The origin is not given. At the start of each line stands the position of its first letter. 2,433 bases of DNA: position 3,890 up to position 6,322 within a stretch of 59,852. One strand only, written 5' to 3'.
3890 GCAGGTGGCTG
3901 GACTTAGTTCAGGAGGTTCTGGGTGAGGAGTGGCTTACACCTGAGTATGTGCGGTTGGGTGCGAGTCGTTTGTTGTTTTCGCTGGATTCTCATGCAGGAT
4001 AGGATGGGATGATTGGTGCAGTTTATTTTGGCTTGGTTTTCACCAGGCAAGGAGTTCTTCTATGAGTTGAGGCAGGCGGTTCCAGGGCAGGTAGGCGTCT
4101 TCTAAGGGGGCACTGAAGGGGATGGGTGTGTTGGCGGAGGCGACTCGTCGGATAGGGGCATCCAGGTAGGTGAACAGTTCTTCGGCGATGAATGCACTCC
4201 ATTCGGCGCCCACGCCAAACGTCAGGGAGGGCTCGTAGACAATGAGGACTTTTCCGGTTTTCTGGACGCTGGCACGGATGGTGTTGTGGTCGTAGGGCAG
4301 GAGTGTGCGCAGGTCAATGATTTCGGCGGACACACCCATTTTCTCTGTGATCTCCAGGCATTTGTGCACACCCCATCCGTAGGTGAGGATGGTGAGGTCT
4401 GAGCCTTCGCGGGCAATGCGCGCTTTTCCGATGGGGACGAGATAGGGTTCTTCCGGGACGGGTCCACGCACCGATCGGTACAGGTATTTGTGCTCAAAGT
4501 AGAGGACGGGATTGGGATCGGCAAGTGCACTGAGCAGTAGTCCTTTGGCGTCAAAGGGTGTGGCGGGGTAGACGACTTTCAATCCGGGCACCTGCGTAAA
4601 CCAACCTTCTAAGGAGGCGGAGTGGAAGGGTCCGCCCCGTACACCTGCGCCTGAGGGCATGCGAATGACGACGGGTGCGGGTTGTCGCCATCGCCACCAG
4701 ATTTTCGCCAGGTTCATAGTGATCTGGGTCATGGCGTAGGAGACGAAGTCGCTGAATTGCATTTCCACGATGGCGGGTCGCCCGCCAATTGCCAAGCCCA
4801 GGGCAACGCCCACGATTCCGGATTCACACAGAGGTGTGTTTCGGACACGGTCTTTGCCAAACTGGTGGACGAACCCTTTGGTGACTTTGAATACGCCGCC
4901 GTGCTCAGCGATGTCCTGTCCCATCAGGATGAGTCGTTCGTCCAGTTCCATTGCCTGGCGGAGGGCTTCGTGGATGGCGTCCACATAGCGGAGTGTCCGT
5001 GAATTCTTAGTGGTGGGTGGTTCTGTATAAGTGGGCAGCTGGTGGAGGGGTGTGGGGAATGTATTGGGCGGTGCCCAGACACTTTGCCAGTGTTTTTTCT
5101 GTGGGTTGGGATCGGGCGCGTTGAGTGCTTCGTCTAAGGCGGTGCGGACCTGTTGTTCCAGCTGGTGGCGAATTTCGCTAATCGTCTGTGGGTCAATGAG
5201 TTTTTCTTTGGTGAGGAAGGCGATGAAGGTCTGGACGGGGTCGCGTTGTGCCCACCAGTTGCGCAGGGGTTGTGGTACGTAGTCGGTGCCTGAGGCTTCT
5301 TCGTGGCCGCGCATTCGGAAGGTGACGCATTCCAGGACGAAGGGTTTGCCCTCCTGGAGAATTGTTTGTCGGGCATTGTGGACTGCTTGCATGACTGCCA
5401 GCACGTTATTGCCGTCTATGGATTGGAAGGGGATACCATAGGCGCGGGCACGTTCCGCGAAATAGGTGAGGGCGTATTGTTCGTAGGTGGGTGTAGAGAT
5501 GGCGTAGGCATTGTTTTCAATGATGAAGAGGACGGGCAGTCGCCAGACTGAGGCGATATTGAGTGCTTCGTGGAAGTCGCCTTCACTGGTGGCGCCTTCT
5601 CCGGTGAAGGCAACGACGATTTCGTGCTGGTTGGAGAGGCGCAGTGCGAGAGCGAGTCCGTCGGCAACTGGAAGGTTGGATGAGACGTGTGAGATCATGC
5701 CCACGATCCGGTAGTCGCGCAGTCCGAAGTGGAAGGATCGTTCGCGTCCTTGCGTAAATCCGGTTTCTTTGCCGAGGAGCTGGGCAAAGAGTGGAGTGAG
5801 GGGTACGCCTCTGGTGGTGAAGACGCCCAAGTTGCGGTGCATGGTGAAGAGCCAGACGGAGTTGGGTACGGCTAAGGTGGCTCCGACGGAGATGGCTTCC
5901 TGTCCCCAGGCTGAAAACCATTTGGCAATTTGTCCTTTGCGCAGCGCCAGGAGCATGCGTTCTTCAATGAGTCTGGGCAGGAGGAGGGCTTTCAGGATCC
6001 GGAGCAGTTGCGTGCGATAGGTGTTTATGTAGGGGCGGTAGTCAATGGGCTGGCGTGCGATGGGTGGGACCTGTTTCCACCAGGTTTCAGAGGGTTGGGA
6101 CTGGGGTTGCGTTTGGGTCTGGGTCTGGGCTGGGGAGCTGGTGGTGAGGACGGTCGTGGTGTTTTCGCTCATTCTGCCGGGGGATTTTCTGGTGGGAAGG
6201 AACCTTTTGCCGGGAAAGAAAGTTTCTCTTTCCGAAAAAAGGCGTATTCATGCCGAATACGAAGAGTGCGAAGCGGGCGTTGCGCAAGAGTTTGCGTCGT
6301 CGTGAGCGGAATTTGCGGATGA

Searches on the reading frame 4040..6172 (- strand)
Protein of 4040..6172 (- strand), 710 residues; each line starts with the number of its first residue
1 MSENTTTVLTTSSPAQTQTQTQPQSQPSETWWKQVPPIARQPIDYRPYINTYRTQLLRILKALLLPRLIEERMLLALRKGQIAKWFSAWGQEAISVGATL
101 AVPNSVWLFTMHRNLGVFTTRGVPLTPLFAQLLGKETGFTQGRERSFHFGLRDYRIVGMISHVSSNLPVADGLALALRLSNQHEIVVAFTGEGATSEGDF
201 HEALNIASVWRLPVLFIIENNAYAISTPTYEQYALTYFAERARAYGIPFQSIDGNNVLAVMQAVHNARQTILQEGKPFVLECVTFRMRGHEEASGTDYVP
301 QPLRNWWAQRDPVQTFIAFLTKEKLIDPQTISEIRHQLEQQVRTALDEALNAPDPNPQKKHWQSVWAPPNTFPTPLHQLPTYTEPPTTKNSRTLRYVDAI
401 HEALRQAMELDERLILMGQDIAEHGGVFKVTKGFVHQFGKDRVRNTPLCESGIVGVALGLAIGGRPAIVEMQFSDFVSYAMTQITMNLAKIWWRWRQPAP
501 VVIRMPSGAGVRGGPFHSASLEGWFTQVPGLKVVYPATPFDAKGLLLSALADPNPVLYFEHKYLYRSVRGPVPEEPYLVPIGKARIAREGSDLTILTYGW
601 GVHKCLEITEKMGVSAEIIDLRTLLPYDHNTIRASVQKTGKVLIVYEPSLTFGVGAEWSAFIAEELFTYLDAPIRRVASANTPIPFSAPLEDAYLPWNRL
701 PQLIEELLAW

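Call 18: find_related_loci(query=window:4040-6172:-, collection=genome_contigs, flank=10000)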
Query window:4040-6172:- (710 aa) in genome_contigs; peptide patterns used: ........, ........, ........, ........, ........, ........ (x = any residue, [..] = any of these).
55 stretches matched a pattern; 33 encode a relative of the query (tblastn E <= 1e-3); 33 distinct loci.
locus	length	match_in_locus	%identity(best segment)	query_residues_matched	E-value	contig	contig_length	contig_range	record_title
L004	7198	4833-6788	54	56-710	0e+0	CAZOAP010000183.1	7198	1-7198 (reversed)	MAG TPA_asm: uncultured Ignavibacteriales bacterium isolate binchicken_co322_93 genome assembly, contig: NODE_11568_leng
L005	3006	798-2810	50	24-710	0e+0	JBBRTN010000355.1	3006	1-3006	MAG: Ignavibacteria bacterium isolate La2_metabat2.229 La2_metabat2.229_K_3559826L3006_cov_10.0000, whole genome shotgun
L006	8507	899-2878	53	56-710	0e+0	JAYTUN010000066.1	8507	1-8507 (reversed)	MAG: Ignavibacteria bacterium isolate GFS_5551 GFS_5551_65, whole genome shotgun sequence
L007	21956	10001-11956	53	56-710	0e+0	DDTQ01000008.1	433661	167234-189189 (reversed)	MAG TPA_asm: Ignavibacteria bacterium UBA2360 UBA2360_contig_326, whole genome shotgun sequence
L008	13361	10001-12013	52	30-710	0e+0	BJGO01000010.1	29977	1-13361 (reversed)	Bacteroidota bacterium LBMAG_Bacteroidetes_epi.bin4 DNA, sequence010, whole genome shotgun sequence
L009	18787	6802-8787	52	41-710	0e+0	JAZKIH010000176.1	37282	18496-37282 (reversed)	MAG: Bacteroidota bacterium isolate ADI_DC_SW_02_SPN_11032020-bin020 DCSW02SPN_B020_0_000000000176, whole genome shotgun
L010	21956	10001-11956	53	56-710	0e+0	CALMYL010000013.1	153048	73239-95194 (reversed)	MAG TPA_asm: uncultured Ignavibacteria bacterium isolate SRR2107182_bin.96_CONCOCT_v1.1_MAG genome assembly, contig: ERZ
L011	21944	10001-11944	52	56-710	0e+0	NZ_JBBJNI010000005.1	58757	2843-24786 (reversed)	MAG: Daejeonella sp. isolate RUP_SRG_10 MBC-RUP_F0-S0_205, whole genome shotgun sequence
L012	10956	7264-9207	52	56-710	0e+0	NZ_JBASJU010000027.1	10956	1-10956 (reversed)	MAG: Daejeonella sp. isolate MFD12110_ilm_asm_bin19 k127_99745, whole genome shotgun sequence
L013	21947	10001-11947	52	54-710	0e+0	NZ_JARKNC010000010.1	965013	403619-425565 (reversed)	Daejeonella sp. JGW-45 velvet_auto_105_10, whole genome shotgun sequence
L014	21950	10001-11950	52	54-710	0e+0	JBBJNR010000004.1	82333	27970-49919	MAG: Daejeonella sp. isolate RUP_SRG_01 MBC-RUP_F0-S0_112, whole genome shotgun sequence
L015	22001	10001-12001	50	35-710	0e+0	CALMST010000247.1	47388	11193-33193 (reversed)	MAG TPA_asm: uncultured Ignavibacteria bacterium isolate SRR2107183_bin.48_CONCOCT_v1.1_MAG genome assembly, contig: ERZ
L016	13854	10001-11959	52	50-710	0e+0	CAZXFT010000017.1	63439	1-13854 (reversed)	MAG TPA_asm: uncultured Bifidobacteriaceae bacterium isolate SRP173033_co2_120 genome assembly, contig: NODE_135_length_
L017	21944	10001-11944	52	56-710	0e+0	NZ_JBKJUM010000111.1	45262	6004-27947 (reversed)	MAG: Daejeonella sp. isolate ant_bin.69 S1Ck117_280570_flag_0_multi_67.2757_len_45262, whole genome shotgun sequence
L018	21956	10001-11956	54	56-710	0e+0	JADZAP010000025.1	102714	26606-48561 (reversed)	MAG: Ignavibacteria bacterium isolate SJ631 c_000000548699, whole genome shotgun sequence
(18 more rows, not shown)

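Call 32: find_related_loci(query=window:4040-6172:-, collection=metagenome_contigs, flank=10000)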
Query window:4040-6172:- (710 aa) in metagenome_contigs; peptide patterns used: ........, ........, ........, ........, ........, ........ (x = any residue, [..] = any of these).
57 stretches matched a pattern; 18 encode a relative of the query (tblastn E <= 1e-3); 18 distinct loci.
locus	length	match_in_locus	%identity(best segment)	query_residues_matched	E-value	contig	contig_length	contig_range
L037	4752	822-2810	52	35-707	0e+0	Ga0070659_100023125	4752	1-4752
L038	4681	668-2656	52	35-707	0e+0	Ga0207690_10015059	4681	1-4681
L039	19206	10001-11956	53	56-710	0e+0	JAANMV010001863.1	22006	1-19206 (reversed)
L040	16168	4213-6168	53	56-710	0e+0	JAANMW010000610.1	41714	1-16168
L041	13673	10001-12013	52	30-710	0e+0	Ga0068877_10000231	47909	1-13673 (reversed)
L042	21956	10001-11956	53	56-710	0e+0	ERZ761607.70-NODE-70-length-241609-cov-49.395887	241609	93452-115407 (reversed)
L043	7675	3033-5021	51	38-710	0e+0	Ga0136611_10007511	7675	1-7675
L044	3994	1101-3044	53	56-710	0e+0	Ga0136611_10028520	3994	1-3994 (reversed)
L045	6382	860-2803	52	56-710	0e+0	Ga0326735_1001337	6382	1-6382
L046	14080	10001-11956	54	56-710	0e+0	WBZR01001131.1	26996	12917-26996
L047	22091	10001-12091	50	10-710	0e+0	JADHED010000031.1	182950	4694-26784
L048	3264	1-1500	52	202-710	3e-178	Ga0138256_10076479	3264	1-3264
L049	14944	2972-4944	54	56-710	0e+0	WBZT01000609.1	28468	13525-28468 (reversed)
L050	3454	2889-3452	61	56-232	1e-67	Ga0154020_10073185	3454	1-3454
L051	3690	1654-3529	36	56-696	3e-54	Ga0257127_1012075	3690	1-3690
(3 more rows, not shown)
